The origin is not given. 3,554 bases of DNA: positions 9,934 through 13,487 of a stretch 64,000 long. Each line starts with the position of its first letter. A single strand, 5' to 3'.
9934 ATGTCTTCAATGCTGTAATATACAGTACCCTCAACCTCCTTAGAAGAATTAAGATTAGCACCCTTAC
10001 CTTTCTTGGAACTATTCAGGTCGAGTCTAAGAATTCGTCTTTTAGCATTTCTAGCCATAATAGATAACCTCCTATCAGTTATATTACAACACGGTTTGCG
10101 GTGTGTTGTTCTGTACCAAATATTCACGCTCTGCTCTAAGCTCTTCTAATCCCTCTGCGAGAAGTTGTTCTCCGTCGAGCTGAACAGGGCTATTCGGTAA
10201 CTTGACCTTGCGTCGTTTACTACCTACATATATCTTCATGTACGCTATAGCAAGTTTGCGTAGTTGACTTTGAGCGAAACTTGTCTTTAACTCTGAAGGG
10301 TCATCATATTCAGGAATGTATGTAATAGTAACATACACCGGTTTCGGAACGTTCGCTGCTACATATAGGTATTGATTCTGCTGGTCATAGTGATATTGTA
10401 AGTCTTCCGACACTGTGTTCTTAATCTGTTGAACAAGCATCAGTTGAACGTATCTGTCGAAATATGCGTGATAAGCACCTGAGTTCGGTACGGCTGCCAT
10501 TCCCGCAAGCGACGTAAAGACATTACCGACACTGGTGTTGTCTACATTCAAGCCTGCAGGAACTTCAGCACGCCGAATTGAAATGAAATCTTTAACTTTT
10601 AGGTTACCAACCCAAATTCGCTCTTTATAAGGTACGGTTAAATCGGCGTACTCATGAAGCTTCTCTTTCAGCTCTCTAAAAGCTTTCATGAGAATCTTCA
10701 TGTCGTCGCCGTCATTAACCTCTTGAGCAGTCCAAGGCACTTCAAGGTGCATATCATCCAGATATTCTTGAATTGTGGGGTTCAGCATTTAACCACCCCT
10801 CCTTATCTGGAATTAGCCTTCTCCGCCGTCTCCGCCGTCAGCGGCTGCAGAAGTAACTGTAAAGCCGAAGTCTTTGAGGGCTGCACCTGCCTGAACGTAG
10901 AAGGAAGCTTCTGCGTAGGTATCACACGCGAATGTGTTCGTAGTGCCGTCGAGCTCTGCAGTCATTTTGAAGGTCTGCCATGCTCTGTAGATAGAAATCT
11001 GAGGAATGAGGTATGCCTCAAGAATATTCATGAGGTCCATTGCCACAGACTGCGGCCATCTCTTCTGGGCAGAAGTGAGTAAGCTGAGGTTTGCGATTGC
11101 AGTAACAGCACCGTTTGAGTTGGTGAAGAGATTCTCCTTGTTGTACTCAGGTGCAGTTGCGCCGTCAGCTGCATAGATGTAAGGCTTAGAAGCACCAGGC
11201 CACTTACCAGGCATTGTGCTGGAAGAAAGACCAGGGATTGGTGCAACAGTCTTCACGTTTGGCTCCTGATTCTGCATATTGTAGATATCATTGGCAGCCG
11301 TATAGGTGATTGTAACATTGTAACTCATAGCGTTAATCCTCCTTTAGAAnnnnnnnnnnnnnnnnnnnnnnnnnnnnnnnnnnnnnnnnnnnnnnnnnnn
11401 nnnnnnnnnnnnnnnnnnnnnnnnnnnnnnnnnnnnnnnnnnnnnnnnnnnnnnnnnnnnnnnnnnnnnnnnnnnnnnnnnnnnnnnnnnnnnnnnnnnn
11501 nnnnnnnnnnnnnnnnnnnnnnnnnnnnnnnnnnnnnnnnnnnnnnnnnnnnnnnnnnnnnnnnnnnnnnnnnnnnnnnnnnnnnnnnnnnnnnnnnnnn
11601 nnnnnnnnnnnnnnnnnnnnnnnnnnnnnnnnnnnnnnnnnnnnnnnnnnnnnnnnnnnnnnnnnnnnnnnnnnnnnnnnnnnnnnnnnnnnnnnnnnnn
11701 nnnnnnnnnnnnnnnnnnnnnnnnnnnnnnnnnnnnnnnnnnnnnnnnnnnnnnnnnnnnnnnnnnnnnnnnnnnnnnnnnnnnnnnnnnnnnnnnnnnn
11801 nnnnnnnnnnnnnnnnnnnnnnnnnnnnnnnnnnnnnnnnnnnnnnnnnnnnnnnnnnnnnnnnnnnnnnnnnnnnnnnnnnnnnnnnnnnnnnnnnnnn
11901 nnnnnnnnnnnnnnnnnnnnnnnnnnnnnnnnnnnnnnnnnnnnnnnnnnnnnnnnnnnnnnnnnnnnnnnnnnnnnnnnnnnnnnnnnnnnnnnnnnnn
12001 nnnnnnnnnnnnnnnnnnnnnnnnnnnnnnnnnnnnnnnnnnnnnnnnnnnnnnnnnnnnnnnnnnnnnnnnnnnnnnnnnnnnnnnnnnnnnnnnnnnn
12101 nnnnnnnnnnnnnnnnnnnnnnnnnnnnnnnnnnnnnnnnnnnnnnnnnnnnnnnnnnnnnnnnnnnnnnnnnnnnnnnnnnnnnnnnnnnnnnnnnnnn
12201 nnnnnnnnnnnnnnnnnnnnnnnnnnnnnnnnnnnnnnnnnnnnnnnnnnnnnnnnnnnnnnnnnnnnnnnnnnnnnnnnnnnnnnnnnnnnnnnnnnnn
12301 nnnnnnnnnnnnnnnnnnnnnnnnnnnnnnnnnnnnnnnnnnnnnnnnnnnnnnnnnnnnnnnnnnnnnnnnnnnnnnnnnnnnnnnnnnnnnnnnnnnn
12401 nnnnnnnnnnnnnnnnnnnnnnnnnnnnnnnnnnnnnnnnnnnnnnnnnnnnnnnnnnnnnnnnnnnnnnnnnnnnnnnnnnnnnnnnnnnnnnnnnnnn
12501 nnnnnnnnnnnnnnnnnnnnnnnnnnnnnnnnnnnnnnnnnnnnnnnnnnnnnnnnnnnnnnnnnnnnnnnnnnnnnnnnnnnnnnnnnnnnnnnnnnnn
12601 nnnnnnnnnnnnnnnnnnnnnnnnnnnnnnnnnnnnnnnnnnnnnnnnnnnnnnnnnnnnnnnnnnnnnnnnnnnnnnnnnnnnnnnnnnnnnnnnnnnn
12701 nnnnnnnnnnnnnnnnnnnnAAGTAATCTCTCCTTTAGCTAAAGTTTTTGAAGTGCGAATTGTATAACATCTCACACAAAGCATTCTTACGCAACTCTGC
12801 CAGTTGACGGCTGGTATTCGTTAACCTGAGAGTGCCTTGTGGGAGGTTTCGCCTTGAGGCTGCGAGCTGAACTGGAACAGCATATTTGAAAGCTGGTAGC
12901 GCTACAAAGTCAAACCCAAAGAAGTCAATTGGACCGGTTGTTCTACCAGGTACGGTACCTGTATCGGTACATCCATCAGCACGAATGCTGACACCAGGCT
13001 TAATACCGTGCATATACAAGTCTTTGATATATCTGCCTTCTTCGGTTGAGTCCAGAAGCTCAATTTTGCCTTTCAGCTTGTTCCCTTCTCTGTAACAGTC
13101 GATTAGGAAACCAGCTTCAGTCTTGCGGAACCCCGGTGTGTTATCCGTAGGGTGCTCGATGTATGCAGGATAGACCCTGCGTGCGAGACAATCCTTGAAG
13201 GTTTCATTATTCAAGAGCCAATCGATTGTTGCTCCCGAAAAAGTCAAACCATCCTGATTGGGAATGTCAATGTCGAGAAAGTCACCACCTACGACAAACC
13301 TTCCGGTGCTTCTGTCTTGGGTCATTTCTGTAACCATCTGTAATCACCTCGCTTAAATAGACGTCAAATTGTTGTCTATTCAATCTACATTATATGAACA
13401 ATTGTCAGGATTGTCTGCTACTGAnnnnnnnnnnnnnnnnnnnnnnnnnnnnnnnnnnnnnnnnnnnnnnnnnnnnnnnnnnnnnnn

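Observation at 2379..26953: LN[S/C]S tetrapeptide massively enriched in virion proteins; putative head-protease cleavage code and a 784 aa acidic polyprotein-like cargo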

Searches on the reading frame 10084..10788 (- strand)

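Call 6: search_protein_families(library=phrogs, proteins=[window:10084-10788:-], max_evalue=0.01)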
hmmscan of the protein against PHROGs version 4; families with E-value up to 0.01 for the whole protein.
window:10084-10788:- (234 aa): 2 families
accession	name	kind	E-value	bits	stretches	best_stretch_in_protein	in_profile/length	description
phrog_211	-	connector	4.2e-06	26.3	1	63-227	796-962/976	head-tail adaptor Ad2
phrog_10301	-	unknown function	0.00054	20.5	1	64-143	72-152/302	-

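Call 7: search_protein_families(library=pfam, proteins=[window:10084-10788:-], max_evalue=0.01)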
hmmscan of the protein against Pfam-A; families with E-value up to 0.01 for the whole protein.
window:10084-10788:- (234 aa): 0 families

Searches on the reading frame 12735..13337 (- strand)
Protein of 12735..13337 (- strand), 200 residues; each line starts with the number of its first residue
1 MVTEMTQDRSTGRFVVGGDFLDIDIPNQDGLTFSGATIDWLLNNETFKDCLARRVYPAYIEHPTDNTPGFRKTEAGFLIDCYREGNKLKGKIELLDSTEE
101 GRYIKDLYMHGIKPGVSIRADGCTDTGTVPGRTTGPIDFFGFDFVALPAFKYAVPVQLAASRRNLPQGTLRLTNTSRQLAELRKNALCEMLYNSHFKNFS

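Call 6: search_protein_families(library=phrogs, proteins=[window:12735-13337:-], max_evalue=0.01)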
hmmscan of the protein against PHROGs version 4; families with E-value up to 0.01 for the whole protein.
window:12735-13337:- (200 aa): 1 family
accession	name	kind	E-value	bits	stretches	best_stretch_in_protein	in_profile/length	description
phrog_207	-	head and packaging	2.2e-08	34.6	1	59-189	84-214/519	head maturation protease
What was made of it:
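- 12735..13337 (-): Prohead (head-maturation) protease, 200 aa, gp21-like fold. Putative catalytic His62 and Ser117 (motif GVSIR), and invariant Asp143. A C-terminal helix spans residues 175-195. phrog_207 (call 6).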

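Call 7: search_protein_families(library=pfam, proteins=[window:12735-13337:-], max_evalue=0.01)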
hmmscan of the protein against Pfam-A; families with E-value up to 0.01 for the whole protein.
window:12735-13337:- (200 aa): 0 families

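Call 9: search_dna_similar(query=window:12735-13337:-, collection=phages, mode=protein, max_rows=30, max_evalue=0.001)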
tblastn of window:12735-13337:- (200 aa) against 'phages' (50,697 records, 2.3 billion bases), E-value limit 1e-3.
Records with a match: 2; places in all: 2; records where one place covers at least 80% of the query: 1.
Best place of each record, by identity: <60% 2.
By first word of the organism name: Acinetobacter 1; Streptococcus 1.
By host as written in the record: Acinetobacter halotolerans 1; Streptococcus agalactiae 1.
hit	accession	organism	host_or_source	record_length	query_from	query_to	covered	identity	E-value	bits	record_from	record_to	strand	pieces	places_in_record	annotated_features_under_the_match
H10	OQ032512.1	Acinetobacter phage nACB2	Acinetobacter halotolerans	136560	5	191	94%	25.0%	5e-4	46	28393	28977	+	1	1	prohead protease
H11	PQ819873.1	Streptococcus phage vB_SagM-GXN1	Streptococcus agalactiae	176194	16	153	69%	30.3%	3e-4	47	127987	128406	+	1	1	none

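Call 10: search_solved_structures(query=window:12735-13337:-, max_evalue=10, show_alignments=2)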
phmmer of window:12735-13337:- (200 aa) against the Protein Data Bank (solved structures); distinct sequences matched with E-value up to 10: 1.
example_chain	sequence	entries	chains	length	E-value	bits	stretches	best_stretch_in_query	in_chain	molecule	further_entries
6mrs_A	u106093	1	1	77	1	12.2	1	75-130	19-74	Peak6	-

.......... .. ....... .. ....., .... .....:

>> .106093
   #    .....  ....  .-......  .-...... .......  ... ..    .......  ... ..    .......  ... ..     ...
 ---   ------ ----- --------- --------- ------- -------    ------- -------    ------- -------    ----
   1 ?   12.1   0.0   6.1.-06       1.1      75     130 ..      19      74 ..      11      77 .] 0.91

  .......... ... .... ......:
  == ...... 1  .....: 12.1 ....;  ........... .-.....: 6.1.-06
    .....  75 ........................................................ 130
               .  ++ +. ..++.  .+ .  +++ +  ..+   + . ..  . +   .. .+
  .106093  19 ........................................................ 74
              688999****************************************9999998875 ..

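Call 15: find_homologous_proteins(query=window:12735-13337:-, max_evalue=0.001)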
Query window:12735-13337:- (200 aa): 54 proteins with E <= 0.001 among 159 candidates.
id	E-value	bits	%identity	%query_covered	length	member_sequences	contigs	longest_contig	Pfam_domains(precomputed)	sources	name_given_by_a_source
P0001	1.5e-128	444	96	100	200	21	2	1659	-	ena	-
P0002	4.3e-122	423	92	100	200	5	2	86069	-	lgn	-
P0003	1.7e-116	405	88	100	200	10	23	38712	-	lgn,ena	-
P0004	5.4e-116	403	87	100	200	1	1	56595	-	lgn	-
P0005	1.4e-115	402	87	100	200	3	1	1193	-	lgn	-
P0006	2.5e-112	391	84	100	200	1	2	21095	-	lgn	-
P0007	1.2e-111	389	84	100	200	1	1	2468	-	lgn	-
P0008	2.2e-109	382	82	100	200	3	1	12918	-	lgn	-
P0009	1.6e-108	379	81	100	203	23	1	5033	-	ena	-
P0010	9.8e-108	376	81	100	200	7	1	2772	-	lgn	-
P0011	1.6e-107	376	82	99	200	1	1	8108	-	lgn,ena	-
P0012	6.9e-107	374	81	100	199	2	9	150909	-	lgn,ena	-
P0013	2.5e-105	368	82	99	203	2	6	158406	-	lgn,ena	-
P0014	5.1e-105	367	79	100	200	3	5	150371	-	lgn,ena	-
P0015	8.9e-105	367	80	99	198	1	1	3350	-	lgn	-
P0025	5.0e-68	247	59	96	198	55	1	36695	-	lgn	-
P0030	2.9e-62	228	65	79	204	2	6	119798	-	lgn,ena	-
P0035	2.2e-61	225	62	90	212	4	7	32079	-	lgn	-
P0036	5.6e-61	224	69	74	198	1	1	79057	-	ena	-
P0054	6.2e-54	201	53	97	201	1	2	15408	-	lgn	-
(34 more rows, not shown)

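Call 18: find_encoding_contigs(protein=P0054, flank=10000, max_places=2)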
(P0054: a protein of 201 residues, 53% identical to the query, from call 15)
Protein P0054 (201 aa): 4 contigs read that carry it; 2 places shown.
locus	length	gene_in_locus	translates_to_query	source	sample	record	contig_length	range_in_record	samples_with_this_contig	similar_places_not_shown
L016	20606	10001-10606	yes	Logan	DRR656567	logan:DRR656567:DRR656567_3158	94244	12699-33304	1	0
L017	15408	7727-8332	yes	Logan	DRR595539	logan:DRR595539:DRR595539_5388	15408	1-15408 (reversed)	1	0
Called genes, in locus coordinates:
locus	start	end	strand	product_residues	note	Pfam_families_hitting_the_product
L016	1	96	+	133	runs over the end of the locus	-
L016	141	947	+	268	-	-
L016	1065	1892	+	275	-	PF13619:KTSC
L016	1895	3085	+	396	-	-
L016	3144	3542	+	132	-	-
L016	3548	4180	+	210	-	-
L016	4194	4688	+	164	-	-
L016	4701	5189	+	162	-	-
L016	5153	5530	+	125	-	-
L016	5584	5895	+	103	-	-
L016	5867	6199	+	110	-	-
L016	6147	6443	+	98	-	-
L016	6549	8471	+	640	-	PF27249:MJ0330_N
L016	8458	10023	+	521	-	PF07230:Portal_T4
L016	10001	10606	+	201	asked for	-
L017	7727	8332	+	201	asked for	-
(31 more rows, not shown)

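Call 19: find_encoding_contigs(protein=P0030, flank=10000, max_places=2)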
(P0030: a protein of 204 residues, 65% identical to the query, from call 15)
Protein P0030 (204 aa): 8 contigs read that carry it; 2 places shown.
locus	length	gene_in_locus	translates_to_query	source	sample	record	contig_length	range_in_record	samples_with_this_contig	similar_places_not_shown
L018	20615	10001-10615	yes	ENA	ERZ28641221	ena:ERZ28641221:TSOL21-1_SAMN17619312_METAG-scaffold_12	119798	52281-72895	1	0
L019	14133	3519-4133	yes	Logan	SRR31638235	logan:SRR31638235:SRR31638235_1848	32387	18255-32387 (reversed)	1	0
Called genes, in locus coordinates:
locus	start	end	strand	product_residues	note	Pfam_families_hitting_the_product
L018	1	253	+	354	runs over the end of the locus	PF13619:KTSC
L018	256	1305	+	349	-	-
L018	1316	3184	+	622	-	PF04513:Baculo_PEP_C (faint), PF07889:DUF1664 (faint), PF10046:BLOC1_2 (faint), PF23649:FKBP15 (faint), PF23991:DUF7310 (faint), PF24161:CCDC39 (weak)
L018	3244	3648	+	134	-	-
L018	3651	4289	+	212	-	-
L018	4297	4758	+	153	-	-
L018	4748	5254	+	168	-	-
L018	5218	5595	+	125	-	-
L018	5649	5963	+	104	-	-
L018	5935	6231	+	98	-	-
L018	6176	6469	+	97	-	-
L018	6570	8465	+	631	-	PF27249:MJ0330_N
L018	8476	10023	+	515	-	PF07230:Portal_T4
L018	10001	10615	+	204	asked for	-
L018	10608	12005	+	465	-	PF07068:Gp23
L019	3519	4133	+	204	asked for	-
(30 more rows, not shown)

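Call 22: predict_structure(alignment_id=A1)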
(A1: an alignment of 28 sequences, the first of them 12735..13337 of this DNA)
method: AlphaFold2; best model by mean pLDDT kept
length: 200 residues; sequences in the alignment: 28
mean_pLDDT: 77.4   pTM: 0.67
mean pLDDT of the five models: 77.4, 77.2, 77.2, 75.7, 75.5
residues with pLDDT >= 90: 55; 70-90: 92; 50-70: 26; < 50: 27
segments of 3 or more residues with pLDDT < 50: 149-174
pLDDT, mean of each block of 10 residues (from residue 1): 86 92 85 93 92 87 59 85 94 91 88 82 83 86 69 39 37 54 81 66
secondary structure, 60 per line:
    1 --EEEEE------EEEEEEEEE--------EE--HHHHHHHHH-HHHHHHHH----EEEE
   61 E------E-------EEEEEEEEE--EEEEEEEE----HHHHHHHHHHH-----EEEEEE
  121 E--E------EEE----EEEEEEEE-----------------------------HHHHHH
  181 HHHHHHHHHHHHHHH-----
elements in order: E3-7 E14-22 H35-43 H45-52 E57-61 E76-84 E87-94 H99-109 E115-121 E131-133 E138-145 H175-195
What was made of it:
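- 12735..13337 (-): AF2 model pLDDT 77 (call 22).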

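Call 26: fold_search(model_id=the predicted structure, library=pdb)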
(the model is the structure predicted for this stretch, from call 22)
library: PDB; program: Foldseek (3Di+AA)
matches with E <= 10: 707; with E <= 0.001: 3
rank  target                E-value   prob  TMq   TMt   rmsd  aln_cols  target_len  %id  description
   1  5jbl_A                7.5e-06  1.00  0.54  0.64   4.2       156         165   17  Structure of the bacteriophage T4 capsid assembly protease, gp21. (released 2016-12-07)
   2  5jbl_C                2.2e-05  1.00  0.52  0.62   4.9       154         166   16  Structure of the bacteriophage T4 capsid assembly protease, gp21. (released 2016-12-07)
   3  5jbl_B                2.5e-05  1.00  0.55  0.66   4.1       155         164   17  Structure of the bacteriophage T4 capsid assembly protease, gp21. (released 2016-12-07)
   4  1at3_A                2.3e-02  0.98  0.37  0.35   6.3       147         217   16  HERPES SIMPLEX VIRUS TYPE II PROTEASE (released 1998-10-14)
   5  1o6e_A                5.7e-02  0.89  0.37  0.34   6.1       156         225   15  Epstein-Barr virus protease (released 2002-11-14)
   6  2pbk_A                5.7e-02  0.69  0.32  0.28   8.6       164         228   15  Crystal structure of KSHV protease in complex with hexapeptide phosphonate inhibitor (released 2007-12-25)
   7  2pbk_B                6.0e-02  0.80  0.34  0.30   7.7       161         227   14  Crystal structure of KSHV protease in complex with hexapeptide phosphonate inhibitor (released 2007-12-25)
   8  4cx8_B                9.7e-02  0.91  0.38  0.37   6.5       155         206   12  Monomeric pseudorabies virus protease pUL26N at 2.5 A resolution (released 2015-05-20)
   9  4p2t_B                9.7e-02  0.51  0.25  0.26   6.9       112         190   18  Crystal structure of Kaposi's sarcoma-associated herpesvirus (KSHV) protease in complex with a dimer disruptor (released 2014-07-16)
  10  4v07_B                1.2e-01  0.90  0.40  0.36   5.6       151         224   12  Dimeric pseudorabies virus protease pUL26N at 2.1 A resolution (released 2015-07-15)
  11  2wpo_A                1.2e-01  0.89  0.40  0.35   7.2       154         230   12  HCMV protease inhibitor complex (released 1999-08-04)
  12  1o6e_B                1.3e-01  0.60  0.27  0.24   7.6       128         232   11  Epstein-Barr virus protease (released 2002-11-14)
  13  4v07_A                1.4e-01  0.63  0.32  0.29   9.8       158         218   13  Dimeric pseudorabies virus protease pUL26N at 2.1 A resolution (released 2015-07-15)
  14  4v0t_A                1.5e-01  0.80  0.36  0.33   5.7       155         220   11  Monomeric pseudorabies virus protease pUL26N at 2.1 A resolution (released 2015-07-15)
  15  5ur3_A                1.7e-01  0.38  0.30  0.32   9.6       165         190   16  Kaposi's Sarcoma Herpesvirus Protease in Complex with Allosteric Inhibitor (released 2017-03-08)
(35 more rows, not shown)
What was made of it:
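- On T4 gp21-type prohead serine protease (MEROPS S77): The AF2 model (pLDDT 77, call 22) has 5JBL chains A, B and C as its three top Foldseek PDB hits: E 7.5e-6 to 2.5e-5, TM 0.62-0.66 normalised by target (call 26).
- Closest known: Herpesvirus assemblin. Same: The fold class is the same: after T4 gp21, the best PDB matches are HSV-2, EBV, KSHV, PrV and HCMV proteases (call 26).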

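Call 45: search_solved_structures(query=A1, max_evalue=10, show_alignments=3)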
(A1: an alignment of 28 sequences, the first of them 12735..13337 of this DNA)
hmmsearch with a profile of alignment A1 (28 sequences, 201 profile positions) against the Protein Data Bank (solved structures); distinct sequences matched with E-value up to 10: 2.
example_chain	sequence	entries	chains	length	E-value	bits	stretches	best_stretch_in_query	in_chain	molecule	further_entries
5mrc_J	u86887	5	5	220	0.3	13.8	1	130-171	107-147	uL15m | Large ribosomal subunit protein uL15m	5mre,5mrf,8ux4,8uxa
3j6b_J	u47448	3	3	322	0.53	13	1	130-171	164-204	54S ribosomal protein L10, mitochondrial | Large ribosomal subunit protein uL15m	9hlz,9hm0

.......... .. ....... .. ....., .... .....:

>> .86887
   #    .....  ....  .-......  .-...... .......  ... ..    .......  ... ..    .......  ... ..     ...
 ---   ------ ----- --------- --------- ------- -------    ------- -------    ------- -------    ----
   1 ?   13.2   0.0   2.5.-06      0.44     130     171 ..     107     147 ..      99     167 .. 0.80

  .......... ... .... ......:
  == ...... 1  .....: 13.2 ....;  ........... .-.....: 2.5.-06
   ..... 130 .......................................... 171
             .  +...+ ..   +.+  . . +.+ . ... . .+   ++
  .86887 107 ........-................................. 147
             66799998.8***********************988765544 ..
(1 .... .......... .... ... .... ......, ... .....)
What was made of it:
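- Sequence search of the PDB finds nothing (calls 10, 45).
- Tried and rejected: PDB sequence searches with the protease and with its profile gave nothing meaningful (calls 10, 45).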

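Call 53: find_encoding_contigs(protein=P0025, flank=10000, max_places=1)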
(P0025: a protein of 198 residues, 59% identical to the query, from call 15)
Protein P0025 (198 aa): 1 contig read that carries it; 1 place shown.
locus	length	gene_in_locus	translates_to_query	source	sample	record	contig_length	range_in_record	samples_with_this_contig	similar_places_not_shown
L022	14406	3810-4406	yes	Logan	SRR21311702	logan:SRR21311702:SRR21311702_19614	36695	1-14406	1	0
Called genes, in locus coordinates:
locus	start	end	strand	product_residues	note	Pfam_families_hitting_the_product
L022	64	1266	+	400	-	PF03382:DUF285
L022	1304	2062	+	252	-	PF13619:KTSC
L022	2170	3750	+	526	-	PF07230:Portal_T4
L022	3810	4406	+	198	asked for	-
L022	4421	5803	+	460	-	PF07068:Gp23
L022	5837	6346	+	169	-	-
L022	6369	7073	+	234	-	PF26809:Phage_T4_gp13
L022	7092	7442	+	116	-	-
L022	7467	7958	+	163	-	-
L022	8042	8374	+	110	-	-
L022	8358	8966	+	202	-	-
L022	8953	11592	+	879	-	-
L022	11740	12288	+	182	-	-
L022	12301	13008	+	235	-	-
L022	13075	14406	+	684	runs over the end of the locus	-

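Call 54: find_encoding_contigs(protein=P0036, flank=10000, max_places=1)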
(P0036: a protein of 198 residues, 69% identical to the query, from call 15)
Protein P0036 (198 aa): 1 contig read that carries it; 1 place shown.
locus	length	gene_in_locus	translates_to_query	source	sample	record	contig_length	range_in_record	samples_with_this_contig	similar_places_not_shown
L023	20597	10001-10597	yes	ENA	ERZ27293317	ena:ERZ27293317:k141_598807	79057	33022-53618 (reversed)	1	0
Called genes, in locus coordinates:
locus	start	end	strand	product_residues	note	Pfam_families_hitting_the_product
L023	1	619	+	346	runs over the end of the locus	PF13619:KTSC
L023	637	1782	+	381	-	-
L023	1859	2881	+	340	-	-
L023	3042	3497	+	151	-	-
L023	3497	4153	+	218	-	-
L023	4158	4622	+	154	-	-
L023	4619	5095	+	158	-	-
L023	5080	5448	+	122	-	-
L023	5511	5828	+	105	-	-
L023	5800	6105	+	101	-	-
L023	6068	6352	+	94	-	-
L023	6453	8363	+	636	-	PF27249:MJ0330_N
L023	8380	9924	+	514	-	PF07230:Portal_T4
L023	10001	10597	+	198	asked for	-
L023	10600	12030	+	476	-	PF07068:Gp23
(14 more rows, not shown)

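Call 55: find_encoding_contigs(protein=P0035, flank=10000, max_places=1)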
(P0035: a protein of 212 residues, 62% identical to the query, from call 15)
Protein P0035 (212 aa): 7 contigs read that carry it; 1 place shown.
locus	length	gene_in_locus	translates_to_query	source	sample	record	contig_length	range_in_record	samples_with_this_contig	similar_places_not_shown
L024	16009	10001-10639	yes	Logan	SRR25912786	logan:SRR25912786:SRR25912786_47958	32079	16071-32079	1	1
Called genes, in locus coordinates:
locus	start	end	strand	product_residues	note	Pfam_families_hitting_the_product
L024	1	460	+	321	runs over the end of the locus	-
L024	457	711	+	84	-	-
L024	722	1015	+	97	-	-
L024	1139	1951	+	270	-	PF13619:KTSC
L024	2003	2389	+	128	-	-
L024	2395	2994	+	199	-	-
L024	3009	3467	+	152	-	-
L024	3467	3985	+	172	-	-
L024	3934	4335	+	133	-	-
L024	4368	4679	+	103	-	-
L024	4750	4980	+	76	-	-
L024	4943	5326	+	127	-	-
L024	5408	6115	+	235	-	-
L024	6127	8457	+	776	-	PF27249:MJ0330_N, PF07591:PT-HINT (faint), PF14890:Intein_splicing (weak)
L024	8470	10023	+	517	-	PF07230:Portal_T4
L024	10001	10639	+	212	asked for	-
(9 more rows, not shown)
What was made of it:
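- On T4 gp21-type prohead serine protease (MEROPS S77): The order is the same in all relatives (calls 18, 19, 53-55).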
